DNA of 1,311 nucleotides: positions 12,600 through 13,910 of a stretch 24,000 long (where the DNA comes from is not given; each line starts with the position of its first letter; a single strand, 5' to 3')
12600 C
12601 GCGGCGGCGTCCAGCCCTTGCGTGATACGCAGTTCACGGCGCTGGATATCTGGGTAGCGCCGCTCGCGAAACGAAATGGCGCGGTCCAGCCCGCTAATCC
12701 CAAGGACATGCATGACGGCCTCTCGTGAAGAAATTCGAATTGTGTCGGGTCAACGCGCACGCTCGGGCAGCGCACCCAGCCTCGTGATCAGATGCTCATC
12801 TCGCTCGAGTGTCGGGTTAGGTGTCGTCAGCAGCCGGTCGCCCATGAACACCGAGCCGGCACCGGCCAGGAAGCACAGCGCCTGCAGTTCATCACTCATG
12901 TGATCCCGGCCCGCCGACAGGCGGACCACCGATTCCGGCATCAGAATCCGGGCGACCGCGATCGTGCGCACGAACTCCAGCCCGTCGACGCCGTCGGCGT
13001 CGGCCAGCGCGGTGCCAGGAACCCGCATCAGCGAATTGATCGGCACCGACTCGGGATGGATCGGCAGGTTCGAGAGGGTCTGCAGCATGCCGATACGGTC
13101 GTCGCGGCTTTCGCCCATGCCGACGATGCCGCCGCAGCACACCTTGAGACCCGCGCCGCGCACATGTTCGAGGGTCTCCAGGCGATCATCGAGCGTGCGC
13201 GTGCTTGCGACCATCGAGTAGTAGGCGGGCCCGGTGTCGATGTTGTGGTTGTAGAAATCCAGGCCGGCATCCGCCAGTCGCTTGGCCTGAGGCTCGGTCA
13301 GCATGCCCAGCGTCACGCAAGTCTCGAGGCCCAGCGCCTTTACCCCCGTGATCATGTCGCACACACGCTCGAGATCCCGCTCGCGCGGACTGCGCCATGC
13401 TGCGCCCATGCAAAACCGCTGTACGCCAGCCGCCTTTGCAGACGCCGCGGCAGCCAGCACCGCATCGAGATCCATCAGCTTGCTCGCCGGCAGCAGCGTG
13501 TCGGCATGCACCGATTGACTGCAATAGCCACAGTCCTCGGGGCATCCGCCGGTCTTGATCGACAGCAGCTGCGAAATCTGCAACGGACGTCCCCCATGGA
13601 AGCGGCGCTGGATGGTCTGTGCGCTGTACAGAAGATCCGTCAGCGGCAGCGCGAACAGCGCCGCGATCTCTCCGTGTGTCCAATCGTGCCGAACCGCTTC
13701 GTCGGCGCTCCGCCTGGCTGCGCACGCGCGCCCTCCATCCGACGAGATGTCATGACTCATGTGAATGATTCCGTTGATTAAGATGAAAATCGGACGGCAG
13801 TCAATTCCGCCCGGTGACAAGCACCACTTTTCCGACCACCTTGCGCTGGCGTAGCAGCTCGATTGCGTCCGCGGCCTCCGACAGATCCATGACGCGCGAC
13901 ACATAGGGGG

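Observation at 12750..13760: Apparently catalytically complete BioB paralogue inside a PKS operon: sulfur-inserting tailoring enzyme or self-resistance copy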

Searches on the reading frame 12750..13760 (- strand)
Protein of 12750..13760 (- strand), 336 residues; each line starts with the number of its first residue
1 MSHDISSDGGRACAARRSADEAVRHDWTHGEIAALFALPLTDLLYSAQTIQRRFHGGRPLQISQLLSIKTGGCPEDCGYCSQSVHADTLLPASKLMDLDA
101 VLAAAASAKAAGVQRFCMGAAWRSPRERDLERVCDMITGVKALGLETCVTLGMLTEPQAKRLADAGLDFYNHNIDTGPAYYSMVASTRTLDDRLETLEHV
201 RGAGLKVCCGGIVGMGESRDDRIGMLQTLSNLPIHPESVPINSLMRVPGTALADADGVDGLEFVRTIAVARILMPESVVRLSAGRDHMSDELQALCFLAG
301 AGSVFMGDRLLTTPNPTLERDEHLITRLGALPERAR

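Call 5: search_protein_families(library=pfam, proteins=[window:12750-13760:-])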
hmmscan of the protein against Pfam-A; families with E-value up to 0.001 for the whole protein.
window:12750-13760:- (336 aa): 2 families
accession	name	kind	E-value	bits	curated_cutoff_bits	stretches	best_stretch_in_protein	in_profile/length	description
PF06968.18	BATS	-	7.8e-25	87.3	22.2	1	240-329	1-86/88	Biotin and Thiamin Synthesis associated domain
PF04055.27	Radical_SAM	-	1.4e-20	74.5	29.5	1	68-227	2-164/166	Radical SAM superfamily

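Call 6: search_protein_families(library=ncbifam, proteins=[window:12750-13760:-])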
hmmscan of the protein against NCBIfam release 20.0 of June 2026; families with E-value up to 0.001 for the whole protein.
window:12750-13760:- (336 aa): 19 families
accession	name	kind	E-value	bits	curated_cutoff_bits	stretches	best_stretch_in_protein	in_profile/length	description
TIGR00433.2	bioB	equivalog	1.7e-113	378.9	225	1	26-329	2-305/307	biotin synthase BioB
NF006308.0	PRK08508.1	equivalog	2.6e-47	161.4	377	1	65-329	9-271/279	biotin synthase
TIGR03957.1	rSAM_HmdB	equivalog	1.5e-13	50.7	320.9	1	99-302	77-276/317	5,10-methenyltetrahydromethanopterin hydrogenase cofactor biosynthesis protein HmdB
TIGR03910.1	pyrrolys_PylB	equivalog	7.3e-11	41.6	348.2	1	42-282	37-276/347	methylornithine synthase PylB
NF053743.1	LipS2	equivalog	3.6e-10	39.8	270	1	70-280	30-237/292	LipS2 family lipoyl synthase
NF006687.0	PRK09234.1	equivalog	5.6e-07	28.1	1018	1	188-287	219-320/849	bifunctional FO biosynthesis protein CofGH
TIGR03550.1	F420_cofG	equivalog_domain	8.5e-07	28.4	213.35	1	185-278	143-239/322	7,8-didemethyl-8-hydroxy-5-deazariboflavin synthase CofG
TIGR03956.1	rSAM_HydE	equivalog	5.3e-06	25.9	254.6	1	58-302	45-287/340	[FeFe] hydrogenase H-cluster radical SAM maturase HydE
TIGR02668.1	moaA_archaeal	equivalog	1.4e-05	24.2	325.25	1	69-219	16-163/303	GTP 3',8-cyclase MoaA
NF004019.1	PRK05481.1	subfamily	1.6e-05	24.4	203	1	158-231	141-216/286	lipoyl synthase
NF001199.0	PRK00164.2-1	equivalog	4e-05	22.9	231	1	70-207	19-152/308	GTP 3',8-cyclase MoaA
NF009544.0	PRK12928.1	subfamily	6.2e-05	22.4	210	1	158-232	161-237/300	lipoyl synthase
NF053742.1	LipS1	equivalog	0.00011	21.8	230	1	66-279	10-217/268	LipS1 family lipoyl synthase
NF004911.0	PRK06267.1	equivalog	0.00011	21.5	305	1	178-278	140-238/351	hypothetical protein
TIGR03551.1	F420_cofH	equivalog_domain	0.00013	21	374.1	0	69-141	45-113/345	5-amino-6-(D-ribitylamino)uracil--L-tyrosine 4-hydroxyphenyl transferase CofH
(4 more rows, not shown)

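Call 21: find_homologous_proteins(query=window:12750-13760:-, max_evalue=1e-40)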
Query window:12750-13760:- (336 aa): 8000 proteins with E <= 1e-40 among 8000 candidates; the best 120 are listed.
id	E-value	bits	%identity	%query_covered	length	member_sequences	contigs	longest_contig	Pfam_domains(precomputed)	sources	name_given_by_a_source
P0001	2.3e-200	683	92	98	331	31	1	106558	PF04055.28,PF06968.19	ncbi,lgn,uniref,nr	ncbi:biotin synthase BioB [Burkholderia ubonensis]|uniref:biotin synthase BioB n=1 Tax=Burkholderia 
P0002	1.8e-185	634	88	95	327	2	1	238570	PF04055.28,PF06968.19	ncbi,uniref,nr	ncbi:biotin synthase BioB (plasmid) [Burkholderia sp. FERM BP-3421]|uniref:biotin synthase BioB n=1 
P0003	3.9e-181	620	89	91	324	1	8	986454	PF04055.28,PF06968.19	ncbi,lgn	ncbi:biotin synthase BioB [Burkholderia stagnalis]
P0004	5.1e-161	554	-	-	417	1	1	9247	PF04055.28,PF06968.19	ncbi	-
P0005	5.5e-160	550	78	92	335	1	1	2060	PF04055.28,PF06968.19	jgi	jgi:biotin synthase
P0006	6.2e-160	550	77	93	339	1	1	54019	PF04055.28,PF06968.19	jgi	jgi:biotin synthase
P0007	5.8e-159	547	77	92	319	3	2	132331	PF04055.28,PF06968.19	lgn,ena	-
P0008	6.4e-159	547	78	92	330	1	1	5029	PF04055.28,PF06968.19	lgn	-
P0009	1.3e-158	546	76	93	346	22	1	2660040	PF04055.28,PF06968.19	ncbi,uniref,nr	ncbi:biotin synthase BioB [Mycetohabitans endofungorum]|uniref:biotin synthase BioB n=1 Tax=Mycetoha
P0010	4.8e-157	540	76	93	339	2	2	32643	PF04055.28,PF06968.19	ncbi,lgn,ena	-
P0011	1.2e-155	536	76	91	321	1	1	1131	PF04055.28,PF06968.19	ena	-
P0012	2.3e-154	532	75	93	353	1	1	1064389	PF04055.28,PF06968.19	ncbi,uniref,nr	ncbi:biotin synthase BioB [Candidatus Vallotia lariciata]|uniref:biotin synthase BioB n=1 Tax=Candid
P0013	8.5e-153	527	75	92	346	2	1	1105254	PF04055.28,PF06968.19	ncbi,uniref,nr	ncbi:biotin synthase BioB [Candidatus Vallotiella sp. (ex Adelges kitamiensis)]|uniref:biotin syntha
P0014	1.1e-150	520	73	91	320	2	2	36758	PF04055.28,PF06968.19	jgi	jgi:biotin synthase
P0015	4.9e-145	501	70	93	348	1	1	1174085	PF04055.28,PF06968.19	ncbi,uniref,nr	ncbi:biotin synthase BioB [Candidatus Vallotia cooleyia]|uniref:biotin synthase BioB n=1 Tax=Candida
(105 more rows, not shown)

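Call 23: find_encoding_contigs(protein=P0002, flank=10000, max_places=3)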
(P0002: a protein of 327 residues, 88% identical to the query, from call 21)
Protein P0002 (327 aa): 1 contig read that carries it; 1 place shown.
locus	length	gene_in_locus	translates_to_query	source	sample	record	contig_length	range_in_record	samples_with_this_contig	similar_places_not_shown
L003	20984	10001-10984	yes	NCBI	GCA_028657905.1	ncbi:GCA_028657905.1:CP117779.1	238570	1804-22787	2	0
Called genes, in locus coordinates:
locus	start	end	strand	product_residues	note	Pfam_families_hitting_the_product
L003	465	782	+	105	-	PF00816:Histone_HNS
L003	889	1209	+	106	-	PF00816:Histone_HNS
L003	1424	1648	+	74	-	-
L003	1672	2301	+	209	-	-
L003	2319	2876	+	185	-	-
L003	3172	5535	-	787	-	PF23526:AprA_N, PF23589:WHD_AprA, PF23525:Methyltransf_36, PF00550:PP-binding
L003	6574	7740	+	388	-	PF00155:Aminotran_1_2, PF01212:Beta_elim_lyase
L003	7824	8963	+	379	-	PF01266:DAO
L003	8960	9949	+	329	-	PF08240:ADH_N, PF00107:ADH_zinc_N, PF13602:ADH_zinc_N_2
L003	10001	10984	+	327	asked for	PF04055:Radical_SAM, PF06968:BATS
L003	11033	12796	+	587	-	PF02543:Carbam_trans_N, PF16861:Carbam_trans_C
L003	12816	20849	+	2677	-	PF00501:AMP-binding, PF13193:AMP-binding_C, PF00550:PP-binding, PF00109:ketoacyl-synt, PF02801:Ketoacyl-synt_C, PF16197:KAsynt_C_assoc, PF22336:RhiE-like_linker, PF22621:CurL-like_PKS_C, +7 more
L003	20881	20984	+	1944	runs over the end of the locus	PF00109:ketoacyl-synt, PF02801:Ketoacyl-synt_C, PF16197:KAsynt_C_assoc, PF22336:RhiE-like_linker, PF22621:CurL-like_PKS_C, PF00698:Acyl_transf_1, PF21089:PKS_DH_N, PF14765:PS-DH, +7 more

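Call 28: search_solved_structures(query=window:12750-13760:-, show_alignments=2, max_evalue=1e-10)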
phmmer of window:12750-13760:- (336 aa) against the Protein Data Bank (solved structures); distinct sequences matched with E-value up to 1e-10: 3.
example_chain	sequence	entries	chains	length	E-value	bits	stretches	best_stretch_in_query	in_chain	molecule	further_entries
1r30_A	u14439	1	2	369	2e-117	395.4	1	22-334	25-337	Biotin synthase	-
8vdw_A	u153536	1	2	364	2.7e-47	164.9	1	43-319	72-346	Biotin synthase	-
8vcw_A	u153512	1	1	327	1.1e-45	159.6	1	37-329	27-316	Biotin synthase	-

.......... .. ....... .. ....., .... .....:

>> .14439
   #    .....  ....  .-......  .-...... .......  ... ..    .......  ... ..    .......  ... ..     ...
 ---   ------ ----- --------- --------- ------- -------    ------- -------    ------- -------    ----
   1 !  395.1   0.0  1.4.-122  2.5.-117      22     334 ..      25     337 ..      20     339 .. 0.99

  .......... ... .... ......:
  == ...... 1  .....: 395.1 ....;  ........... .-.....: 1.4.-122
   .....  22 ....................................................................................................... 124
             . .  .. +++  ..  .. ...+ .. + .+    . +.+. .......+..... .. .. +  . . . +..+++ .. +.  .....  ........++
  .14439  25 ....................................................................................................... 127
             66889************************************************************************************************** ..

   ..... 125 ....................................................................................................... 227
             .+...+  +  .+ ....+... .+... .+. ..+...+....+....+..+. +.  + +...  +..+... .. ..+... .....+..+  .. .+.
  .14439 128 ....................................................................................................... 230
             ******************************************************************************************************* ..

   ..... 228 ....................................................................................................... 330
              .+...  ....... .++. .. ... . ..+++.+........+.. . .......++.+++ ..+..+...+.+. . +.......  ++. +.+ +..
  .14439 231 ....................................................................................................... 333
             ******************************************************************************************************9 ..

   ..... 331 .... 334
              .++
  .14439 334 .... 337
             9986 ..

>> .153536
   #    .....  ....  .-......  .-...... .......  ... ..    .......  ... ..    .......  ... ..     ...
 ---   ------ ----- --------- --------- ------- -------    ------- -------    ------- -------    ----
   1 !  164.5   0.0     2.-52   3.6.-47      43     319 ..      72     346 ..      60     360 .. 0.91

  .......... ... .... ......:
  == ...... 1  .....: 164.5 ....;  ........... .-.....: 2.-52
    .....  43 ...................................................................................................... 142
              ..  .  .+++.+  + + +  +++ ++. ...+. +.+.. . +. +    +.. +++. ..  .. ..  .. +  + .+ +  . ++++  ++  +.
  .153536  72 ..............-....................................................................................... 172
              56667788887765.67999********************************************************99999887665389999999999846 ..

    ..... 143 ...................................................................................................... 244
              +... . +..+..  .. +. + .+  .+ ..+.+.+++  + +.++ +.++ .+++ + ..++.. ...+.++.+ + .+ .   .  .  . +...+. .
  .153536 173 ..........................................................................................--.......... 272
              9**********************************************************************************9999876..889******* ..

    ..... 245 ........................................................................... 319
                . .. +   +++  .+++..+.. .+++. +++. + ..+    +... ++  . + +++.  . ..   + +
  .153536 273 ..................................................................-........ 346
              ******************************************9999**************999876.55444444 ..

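Call 31: find_related_loci(query=window:12750-13760:-, collection=genome_contigs, flank=10000)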
Query window:12750-13760:- (336 aa) in genome_contigs; peptide patterns used: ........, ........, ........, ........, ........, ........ (x = any residue, [..] = any of these).
600 stretches matched a pattern (row limit reached: there are more); 594 encode a relative of the query (tblastn E <= 1e-3); the best 80 are kept; 80 distinct loci.
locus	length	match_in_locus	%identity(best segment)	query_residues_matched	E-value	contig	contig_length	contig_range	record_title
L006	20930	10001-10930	63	23-332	1e-135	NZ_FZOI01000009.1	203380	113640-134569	Azospirillum sp. RU38E, whole genome shotgun sequence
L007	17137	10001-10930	65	23-332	4e-135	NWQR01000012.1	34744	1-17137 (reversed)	Lysobacteraceae bacterium NML08-0793 NML08-0793_12, whole genome shotgun sequence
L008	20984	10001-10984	61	5-332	1e-134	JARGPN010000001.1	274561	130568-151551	MAG: Alcanivoracaceae bacterium isolate bin_ti_oxhcr1.009 k141_95416, whole genome shotgun sequence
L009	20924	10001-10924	67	22-329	8e-135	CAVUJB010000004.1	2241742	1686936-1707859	MAG: uncultured Alphaproteobacteria bacterium isolate MFD01872.bin.1.174 genome assembly, contig: contig_77907, whole ge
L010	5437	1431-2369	62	23-335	8e-135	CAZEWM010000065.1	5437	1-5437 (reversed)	MAG TPA_asm: uncultured Gammaproteobacteria bacterium isolate SRP329387_co2_152 genome assembly, contig: NODE_10684_leng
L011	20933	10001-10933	64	19-329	1e-133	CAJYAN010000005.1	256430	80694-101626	MAG TPA_asm: uncultured Gammaproteobacteria bacterium isolate SRR5242447_bin.8_MetaBAT_v2.12.1_MAG genome assembly, cont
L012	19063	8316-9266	62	16-332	2e-134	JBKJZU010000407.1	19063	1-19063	MAG: Micropepsaceae bacterium isolate swi_bin.26 k127_11282049, whole genome shotgun sequence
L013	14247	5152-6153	61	7-332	6e-133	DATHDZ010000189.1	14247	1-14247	MAG TPA_asm: Micropepsaceae bacterium isolate SMAG_U12408 k141_606596, whole genome shotgun sequence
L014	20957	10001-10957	64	14-333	3e-133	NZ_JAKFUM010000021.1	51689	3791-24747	MAG: Nevskia sp. isolate D1_Bin_28 D1_0000542, whole genome shotgun sequence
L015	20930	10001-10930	63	23-332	8e-133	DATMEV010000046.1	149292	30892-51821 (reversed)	MAG TPA_asm: Pseudolabrys sp. isolate SMAG_U13445 k141_120280, whole genome shotgun sequence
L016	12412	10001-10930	63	20-329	1e-132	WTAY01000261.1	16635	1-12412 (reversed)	MAG: Methylophaga sp. isolate GLR1851 c_000000281201, whole genome shotgun sequence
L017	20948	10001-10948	65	14-329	2e-132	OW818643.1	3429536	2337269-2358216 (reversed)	metagenome genome assembly, chromosome: 1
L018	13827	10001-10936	62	18-329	4e-132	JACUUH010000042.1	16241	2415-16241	MAG: Gammaproteobacteria bacterium isolate Kmv26 NODE_1781_length_16241_cov_15.406833, whole genome shotgun sequence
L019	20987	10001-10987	63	6-335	3e-131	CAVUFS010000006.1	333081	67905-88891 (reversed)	MAG: uncultured Alphaproteobacteria bacterium isolate MFD04967.bin.1.129 genome assembly, contig: contig_32533, whole ge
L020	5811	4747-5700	64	16-332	1e-131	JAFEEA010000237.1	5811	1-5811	MAG: Proteobacteria bacterium isolate SZAS AMP-5 LIN-485__237__length-5811, whole genome shotgun sequence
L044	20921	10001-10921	63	23-329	3e-128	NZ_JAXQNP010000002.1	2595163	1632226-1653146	Nitrospirillum sp. BR 11828 contig_2, whole genome shotgun sequence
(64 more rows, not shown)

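Call 32: find_encoding_contigs(protein=P0001, flank=10000, max_places=2)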
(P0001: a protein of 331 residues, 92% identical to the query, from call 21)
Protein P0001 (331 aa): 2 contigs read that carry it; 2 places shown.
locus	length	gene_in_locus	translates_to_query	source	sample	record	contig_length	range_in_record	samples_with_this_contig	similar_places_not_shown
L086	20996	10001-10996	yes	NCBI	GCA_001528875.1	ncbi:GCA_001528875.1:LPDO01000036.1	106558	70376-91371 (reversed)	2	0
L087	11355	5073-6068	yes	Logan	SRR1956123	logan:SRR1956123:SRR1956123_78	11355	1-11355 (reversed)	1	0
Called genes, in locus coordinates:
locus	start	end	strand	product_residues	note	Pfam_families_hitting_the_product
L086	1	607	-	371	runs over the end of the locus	PF00355:Rieske, PF19112:VanA_C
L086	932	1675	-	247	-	PF01625:PMSR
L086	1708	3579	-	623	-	PF00578:AhpC-TSA, PF08534:Redoxin, PF17991:Thioredoxin_10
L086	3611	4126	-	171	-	PF01641:SelR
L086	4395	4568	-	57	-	PF19505:DUF6039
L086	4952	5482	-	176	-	PF08002:DUF1697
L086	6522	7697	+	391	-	PF00155:Aminotran_1_2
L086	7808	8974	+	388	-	PF00890:FAD_binding_2 (weak), PF01266:DAO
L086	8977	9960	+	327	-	PF08240:ADH_N, PF00107:ADH_zinc_N, PF13602:ADH_zinc_N_2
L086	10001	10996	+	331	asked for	PF04055:Radical_SAM, PF06968:BATS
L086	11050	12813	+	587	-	PF02543:Carbam_trans_N, PF16861:Carbam_trans_C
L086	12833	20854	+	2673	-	PF00501:AMP-binding, PF13193:AMP-binding_C, PF00550:PP-binding, PF00109:ketoacyl-synt, PF02801:Ketoacyl-synt_C, PF16197:KAsynt_C_assoc, PF22336:RhiE-like_linker, PF22621:CurL-like_PKS_C, +7 more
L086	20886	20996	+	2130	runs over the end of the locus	PF00109:ketoacyl-synt, PF02801:Ketoacyl-synt_C, PF16197:KAsynt_C_assoc, PF22336:RhiE-like_linker, PF22621:CurL-like_PKS_C, PF00698:Acyl_transf_1, PF21089:PKS_DH_N, PF14765:PS-DH, +8 more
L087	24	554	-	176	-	PF08002:DUF1697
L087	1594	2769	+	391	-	PF00155:Aminotran_1_2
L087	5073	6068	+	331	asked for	PF04055:Radical_SAM, PF06968:BATS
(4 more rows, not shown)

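Call 33: find_encoding_contigs(protein=P0003, flank=10000, max_places=2)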
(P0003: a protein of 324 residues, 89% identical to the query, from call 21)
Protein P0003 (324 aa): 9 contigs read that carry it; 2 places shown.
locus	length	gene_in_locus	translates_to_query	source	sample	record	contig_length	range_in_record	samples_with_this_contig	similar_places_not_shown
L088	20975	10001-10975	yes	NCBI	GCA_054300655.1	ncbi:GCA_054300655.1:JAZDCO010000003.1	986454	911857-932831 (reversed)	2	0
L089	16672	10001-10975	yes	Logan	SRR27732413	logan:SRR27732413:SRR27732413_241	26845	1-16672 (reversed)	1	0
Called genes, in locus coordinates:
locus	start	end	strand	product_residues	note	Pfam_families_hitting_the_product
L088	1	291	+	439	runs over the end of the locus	PF02885:Glycos_trans_3N, PF00591:Glycos_transf_3, PF07831:PYNP_C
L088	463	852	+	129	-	PF00383:dCMP_cyt_deam_1, PF08211:dCMP_cyt_deam_2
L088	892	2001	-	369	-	PF00355:Rieske, PF19112:VanA_C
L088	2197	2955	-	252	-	PF01625:PMSR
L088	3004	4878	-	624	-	PF02683:DsbD_TM (weak), PF00578:AhpC-TSA, PF08534:Redoxin, PF17991:Thioredoxin_10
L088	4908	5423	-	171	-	PF01641:SelR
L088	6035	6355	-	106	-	-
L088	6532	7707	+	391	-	PF00155:Aminotran_1_2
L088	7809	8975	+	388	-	PF00890:FAD_binding_2 (weak), PF01266:DAO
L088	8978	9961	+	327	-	PF08240:ADH_N, PF00107:ADH_zinc_N, PF13602:ADH_zinc_N_2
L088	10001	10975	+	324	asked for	PF04055:Radical_SAM, PF06968:BATS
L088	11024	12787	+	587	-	PF02543:Carbam_trans_N, PF16861:Carbam_trans_C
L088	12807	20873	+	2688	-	PF00501:AMP-binding, PF13193:AMP-binding_C, PF00550:PP-binding, PF00109:ketoacyl-synt, PF02801:Ketoacyl-synt_C, PF16197:KAsynt_C_assoc, PF22336:RhiE-like_linker, PF22621:CurL-like_PKS_C, +8 more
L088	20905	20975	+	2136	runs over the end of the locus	PF00109:ketoacyl-synt, PF02801:Ketoacyl-synt_C, PF16197:KAsynt_C_assoc, PF22621:CurL-like_PKS_C, PF22336:RhiE-like_linker, PF00698:Acyl_transf_1, PF21089:PKS_DH_N, PF14765:PS-DH, +8 more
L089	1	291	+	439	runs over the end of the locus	PF02885:Glycos_trans_3N, PF00591:Glycos_transf_3, PF07831:PYNP_C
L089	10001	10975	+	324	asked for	PF04055:Radical_SAM, PF06968:BATS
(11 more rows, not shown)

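Call 34: find_encoding_contigs(protein=P0006, flank=8000, max_places=2)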
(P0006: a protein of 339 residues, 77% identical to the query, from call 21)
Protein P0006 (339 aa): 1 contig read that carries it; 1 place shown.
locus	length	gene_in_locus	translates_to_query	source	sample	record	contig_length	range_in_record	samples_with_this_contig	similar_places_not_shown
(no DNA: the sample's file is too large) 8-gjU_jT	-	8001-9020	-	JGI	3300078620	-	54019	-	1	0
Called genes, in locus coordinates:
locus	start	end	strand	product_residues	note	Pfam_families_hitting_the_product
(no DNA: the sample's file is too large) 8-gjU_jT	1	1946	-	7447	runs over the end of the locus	PF00660:SRP1_TIP1 (faint), PF03160:Calx-beta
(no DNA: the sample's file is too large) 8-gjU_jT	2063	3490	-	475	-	PF02321:OEP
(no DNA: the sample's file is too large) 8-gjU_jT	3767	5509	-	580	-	PF01266:DAO (weak), PF13450:NAD_binding_8, PF01593:Amino_oxidase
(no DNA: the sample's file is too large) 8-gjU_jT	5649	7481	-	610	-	-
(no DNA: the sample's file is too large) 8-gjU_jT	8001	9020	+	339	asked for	PF04055:Radical_SAM, PF06968:BATS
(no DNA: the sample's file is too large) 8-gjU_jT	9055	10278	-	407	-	PF06779:MFS_4, PF07690:MFS_1, PF12832:MFS_1_like (faint), PF00083:Sugar_tr (weak), PF07690:MFS_1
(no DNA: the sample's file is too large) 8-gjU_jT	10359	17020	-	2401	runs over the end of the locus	PF00109:ketoacyl-synt, PF02801:Ketoacyl-synt_C, PF16197:KAsynt_C_assoc, PF00698:Acyl_transf_1, PF21089:PKS_DH_N, PF14765:PS-DH, PF08240:ADH_N, PF00107:ADH_zinc_N, +7 more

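Call 35: find_encoding_contigs(protein=P0009, flank=8000, max_places=1)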
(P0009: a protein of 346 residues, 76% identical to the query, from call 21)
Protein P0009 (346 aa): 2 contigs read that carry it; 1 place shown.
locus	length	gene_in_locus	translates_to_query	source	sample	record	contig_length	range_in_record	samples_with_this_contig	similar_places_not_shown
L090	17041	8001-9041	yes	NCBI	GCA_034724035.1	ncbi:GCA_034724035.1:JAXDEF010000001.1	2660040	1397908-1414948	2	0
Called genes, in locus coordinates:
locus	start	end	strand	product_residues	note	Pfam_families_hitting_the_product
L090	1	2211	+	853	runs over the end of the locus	PF00912:Transgly, PF00905:Transpeptidase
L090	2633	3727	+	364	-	PF00478:IMPDH (weak), PF03060:NMO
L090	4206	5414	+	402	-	PF00704:Glyco_hydro_18, PF02839:CBM_5_12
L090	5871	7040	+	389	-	PF00817:IMS, PF14520:HHH_5 (faint), PF11798:IMS_HHH, PF21704:POLH-Rev1_HhH, PF11799:IMS_C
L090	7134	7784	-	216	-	PF00392:GntR, PF07729:FCD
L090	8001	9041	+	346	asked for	PF04055:Radical_SAM, PF06968:BATS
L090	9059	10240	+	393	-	PF00155:Aminotran_1_2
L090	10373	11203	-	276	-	PF00557:Peptidase_M24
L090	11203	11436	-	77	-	PF11903:ParD_like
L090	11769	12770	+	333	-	PF00126:HTH_1, PF03466:LysR_substrate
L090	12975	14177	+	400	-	PF13433:Peripla_BP_5, PF13458:Peripla_BP_6, PF01094:ANF_receptor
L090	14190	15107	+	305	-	PF02653:BPD_transp_2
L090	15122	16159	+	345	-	PF02653:BPD_transp_2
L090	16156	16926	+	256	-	PF00005:ABC_tran, PF12399:BCA_ABC_TP_C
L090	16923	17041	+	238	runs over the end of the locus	PF00005:ABC_tran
